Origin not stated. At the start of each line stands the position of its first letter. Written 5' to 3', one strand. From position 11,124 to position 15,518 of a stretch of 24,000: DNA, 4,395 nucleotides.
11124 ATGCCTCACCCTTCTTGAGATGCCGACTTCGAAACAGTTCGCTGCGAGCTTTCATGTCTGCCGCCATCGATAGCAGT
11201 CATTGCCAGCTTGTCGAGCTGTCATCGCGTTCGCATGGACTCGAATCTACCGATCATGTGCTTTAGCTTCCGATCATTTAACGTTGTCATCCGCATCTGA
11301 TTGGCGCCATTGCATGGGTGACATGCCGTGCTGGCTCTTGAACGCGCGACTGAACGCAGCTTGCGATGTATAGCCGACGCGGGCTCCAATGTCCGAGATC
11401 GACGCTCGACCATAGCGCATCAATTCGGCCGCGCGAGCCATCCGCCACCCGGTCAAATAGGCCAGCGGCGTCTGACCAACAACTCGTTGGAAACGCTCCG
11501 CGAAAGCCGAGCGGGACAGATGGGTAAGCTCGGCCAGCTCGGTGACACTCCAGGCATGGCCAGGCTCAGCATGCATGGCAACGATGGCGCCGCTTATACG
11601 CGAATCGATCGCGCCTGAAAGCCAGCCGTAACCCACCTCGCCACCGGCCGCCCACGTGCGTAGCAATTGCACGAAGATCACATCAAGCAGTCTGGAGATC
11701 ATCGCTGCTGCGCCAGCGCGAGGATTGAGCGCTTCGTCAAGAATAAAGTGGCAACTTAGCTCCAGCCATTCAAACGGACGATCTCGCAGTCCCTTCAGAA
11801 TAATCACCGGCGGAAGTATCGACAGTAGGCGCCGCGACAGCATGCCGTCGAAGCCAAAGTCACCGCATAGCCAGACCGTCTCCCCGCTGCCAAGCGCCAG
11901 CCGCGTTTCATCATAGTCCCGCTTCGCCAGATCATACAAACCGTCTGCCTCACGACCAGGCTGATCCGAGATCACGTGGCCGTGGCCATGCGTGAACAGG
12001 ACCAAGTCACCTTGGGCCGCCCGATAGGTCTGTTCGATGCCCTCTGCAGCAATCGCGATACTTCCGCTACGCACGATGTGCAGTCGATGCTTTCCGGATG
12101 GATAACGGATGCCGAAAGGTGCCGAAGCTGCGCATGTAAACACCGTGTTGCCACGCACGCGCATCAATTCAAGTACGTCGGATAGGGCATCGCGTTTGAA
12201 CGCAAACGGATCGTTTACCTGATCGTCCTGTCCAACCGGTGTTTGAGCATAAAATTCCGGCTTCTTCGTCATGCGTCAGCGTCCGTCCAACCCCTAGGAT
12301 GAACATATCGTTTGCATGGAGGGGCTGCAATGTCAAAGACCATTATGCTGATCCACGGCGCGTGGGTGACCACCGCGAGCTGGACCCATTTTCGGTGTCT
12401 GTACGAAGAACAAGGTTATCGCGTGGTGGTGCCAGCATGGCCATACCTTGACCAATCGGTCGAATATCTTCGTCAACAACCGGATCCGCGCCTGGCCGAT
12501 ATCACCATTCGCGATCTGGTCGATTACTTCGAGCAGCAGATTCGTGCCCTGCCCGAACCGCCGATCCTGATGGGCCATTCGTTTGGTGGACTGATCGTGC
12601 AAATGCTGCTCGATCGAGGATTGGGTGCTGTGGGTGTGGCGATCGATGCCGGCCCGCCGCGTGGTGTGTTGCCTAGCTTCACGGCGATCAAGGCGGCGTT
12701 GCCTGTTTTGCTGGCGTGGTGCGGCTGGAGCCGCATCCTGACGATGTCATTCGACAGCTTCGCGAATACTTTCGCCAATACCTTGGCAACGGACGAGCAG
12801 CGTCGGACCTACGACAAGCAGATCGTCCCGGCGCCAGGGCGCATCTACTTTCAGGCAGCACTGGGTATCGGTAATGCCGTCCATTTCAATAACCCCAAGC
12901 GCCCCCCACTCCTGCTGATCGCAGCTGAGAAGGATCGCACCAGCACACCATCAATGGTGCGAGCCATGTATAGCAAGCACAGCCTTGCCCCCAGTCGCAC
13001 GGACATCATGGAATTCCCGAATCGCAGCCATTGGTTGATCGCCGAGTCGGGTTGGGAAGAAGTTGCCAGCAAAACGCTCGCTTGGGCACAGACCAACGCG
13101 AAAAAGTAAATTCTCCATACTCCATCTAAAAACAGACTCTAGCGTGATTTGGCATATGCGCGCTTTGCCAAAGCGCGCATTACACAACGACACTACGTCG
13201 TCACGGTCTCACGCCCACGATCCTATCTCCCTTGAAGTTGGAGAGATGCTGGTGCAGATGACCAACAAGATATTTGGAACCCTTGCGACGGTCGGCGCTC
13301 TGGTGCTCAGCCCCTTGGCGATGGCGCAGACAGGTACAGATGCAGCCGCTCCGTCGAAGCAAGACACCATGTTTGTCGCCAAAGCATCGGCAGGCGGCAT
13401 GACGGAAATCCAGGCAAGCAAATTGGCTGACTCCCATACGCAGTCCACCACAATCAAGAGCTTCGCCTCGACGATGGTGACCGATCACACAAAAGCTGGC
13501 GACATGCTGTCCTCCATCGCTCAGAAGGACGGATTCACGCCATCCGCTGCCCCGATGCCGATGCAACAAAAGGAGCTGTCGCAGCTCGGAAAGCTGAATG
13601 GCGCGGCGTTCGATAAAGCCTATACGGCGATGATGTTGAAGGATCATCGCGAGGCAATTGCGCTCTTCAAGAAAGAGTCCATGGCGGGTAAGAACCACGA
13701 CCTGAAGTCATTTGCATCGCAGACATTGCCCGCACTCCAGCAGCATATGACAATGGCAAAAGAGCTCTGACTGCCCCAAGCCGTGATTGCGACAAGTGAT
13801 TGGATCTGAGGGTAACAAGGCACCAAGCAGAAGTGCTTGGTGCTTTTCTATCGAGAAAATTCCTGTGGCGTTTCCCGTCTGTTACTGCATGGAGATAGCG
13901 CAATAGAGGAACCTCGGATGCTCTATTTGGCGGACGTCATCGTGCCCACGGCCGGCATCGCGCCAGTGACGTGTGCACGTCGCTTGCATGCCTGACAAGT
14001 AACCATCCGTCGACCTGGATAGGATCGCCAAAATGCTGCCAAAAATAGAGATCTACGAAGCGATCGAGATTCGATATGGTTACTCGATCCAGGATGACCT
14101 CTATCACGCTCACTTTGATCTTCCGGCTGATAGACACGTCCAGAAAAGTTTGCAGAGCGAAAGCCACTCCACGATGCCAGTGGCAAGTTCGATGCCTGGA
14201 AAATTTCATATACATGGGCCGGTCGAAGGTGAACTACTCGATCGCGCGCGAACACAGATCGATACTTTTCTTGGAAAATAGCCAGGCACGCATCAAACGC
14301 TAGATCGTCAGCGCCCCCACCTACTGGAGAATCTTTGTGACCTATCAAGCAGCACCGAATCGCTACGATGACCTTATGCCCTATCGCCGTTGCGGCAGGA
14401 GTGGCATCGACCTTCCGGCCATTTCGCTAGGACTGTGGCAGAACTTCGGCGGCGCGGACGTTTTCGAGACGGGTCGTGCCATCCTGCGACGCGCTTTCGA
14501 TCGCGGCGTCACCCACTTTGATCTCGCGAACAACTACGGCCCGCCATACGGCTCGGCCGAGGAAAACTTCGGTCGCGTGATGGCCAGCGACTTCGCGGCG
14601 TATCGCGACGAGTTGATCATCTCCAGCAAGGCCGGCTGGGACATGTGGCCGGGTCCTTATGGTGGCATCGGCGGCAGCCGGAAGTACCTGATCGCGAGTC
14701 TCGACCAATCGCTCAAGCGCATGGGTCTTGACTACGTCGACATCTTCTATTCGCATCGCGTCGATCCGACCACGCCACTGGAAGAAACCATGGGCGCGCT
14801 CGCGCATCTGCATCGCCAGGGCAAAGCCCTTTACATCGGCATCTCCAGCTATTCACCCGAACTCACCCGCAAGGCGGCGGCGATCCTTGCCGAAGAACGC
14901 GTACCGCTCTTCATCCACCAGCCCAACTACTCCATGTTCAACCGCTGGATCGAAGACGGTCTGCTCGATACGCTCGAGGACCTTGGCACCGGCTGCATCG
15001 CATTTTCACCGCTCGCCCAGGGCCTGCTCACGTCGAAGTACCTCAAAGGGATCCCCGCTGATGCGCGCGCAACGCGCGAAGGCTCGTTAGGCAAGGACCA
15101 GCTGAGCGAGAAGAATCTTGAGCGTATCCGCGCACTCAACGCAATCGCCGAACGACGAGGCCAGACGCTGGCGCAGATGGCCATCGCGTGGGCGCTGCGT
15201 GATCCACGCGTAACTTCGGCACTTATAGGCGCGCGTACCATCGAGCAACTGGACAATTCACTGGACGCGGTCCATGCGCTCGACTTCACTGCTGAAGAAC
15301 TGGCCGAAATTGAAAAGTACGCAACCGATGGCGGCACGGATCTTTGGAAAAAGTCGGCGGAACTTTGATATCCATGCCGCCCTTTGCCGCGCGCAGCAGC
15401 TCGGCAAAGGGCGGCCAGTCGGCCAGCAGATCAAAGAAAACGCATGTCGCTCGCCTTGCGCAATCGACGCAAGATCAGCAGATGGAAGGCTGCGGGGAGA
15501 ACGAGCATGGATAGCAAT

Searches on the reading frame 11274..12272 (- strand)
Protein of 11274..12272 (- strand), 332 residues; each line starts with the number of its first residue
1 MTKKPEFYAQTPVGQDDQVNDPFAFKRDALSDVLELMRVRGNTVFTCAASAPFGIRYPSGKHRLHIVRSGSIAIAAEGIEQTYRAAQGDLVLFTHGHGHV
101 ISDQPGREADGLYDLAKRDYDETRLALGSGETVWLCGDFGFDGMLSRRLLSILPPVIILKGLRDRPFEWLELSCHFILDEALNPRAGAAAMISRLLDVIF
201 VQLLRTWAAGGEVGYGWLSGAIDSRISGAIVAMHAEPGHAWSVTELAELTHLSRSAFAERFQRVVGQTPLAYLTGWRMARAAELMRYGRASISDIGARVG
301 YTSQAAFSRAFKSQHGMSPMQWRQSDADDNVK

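Call 92: search_protein_families(library=pfam, proteins=[window:11274-12272:-], max_evalue=0.00001)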
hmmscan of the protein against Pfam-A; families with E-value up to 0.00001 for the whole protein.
window:11274-12272:- (332 aa): 4 families
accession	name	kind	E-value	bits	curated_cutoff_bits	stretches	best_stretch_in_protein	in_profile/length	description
PF12852.13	Cupin_6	-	6.3e-43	147.1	26.7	1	28-209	1-183/183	Cupin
PF12833.13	HTH_18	-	2.8e-21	76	33.6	1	246-324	1-79/80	Helix-turn-helix domain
PF00165.29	HTH_AraC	-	8.7e-19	67.6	26.6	2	234-274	2-42/42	Bacterial regulatory helix-turn-helix proteins, AraC family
PF13404.12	HTH_AsnC-type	-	2.5e-06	27.6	27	0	242-263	19-40/42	AsnC-type helix-turn-helix domain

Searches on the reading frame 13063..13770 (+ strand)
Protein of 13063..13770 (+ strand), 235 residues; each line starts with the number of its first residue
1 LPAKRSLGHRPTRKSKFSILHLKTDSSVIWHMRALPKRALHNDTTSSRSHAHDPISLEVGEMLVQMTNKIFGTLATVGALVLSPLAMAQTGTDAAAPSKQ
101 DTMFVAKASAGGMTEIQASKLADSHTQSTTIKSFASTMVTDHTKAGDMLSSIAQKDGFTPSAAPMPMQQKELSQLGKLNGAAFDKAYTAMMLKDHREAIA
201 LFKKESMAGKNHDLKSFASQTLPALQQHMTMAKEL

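Call 92: search_protein_families(library=pfam, proteins=[window:13063-13770:+], max_evalue=0.00001)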
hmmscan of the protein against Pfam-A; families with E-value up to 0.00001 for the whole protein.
window:13063-13770:+ (235 aa): 2 families
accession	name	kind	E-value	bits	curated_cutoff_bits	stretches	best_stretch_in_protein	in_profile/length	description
PF13628.12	DUF4142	-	2.7e-43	148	27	1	100-235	2-138/138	Domain of unknown function (DUF4142)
PF03713.19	DUF305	-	1e-08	35.8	27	1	161-228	76-143/151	Domain of unknown function (DUF305)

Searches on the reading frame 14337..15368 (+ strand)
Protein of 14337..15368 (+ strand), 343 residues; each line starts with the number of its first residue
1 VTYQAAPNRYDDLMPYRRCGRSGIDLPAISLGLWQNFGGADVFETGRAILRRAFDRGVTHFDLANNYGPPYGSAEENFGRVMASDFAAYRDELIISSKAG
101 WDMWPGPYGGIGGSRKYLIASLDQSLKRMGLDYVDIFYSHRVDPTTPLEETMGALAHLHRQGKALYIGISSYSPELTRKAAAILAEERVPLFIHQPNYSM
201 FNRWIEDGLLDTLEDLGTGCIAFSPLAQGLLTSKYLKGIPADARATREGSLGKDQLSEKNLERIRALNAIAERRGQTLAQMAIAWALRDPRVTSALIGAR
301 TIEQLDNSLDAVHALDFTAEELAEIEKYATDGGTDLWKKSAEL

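Call 92: search_protein_families(library=pfam, proteins=[window:14337-15368:+], max_evalue=0.00001)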
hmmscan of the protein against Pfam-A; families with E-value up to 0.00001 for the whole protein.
window:14337-15368:+ (343 aa): 1 family
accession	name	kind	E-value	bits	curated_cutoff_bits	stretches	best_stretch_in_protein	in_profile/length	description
PF00248.27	Aldo_ket_red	-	1.2e-73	248.2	24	1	29-327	2-288/291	Aldo/keto reductase family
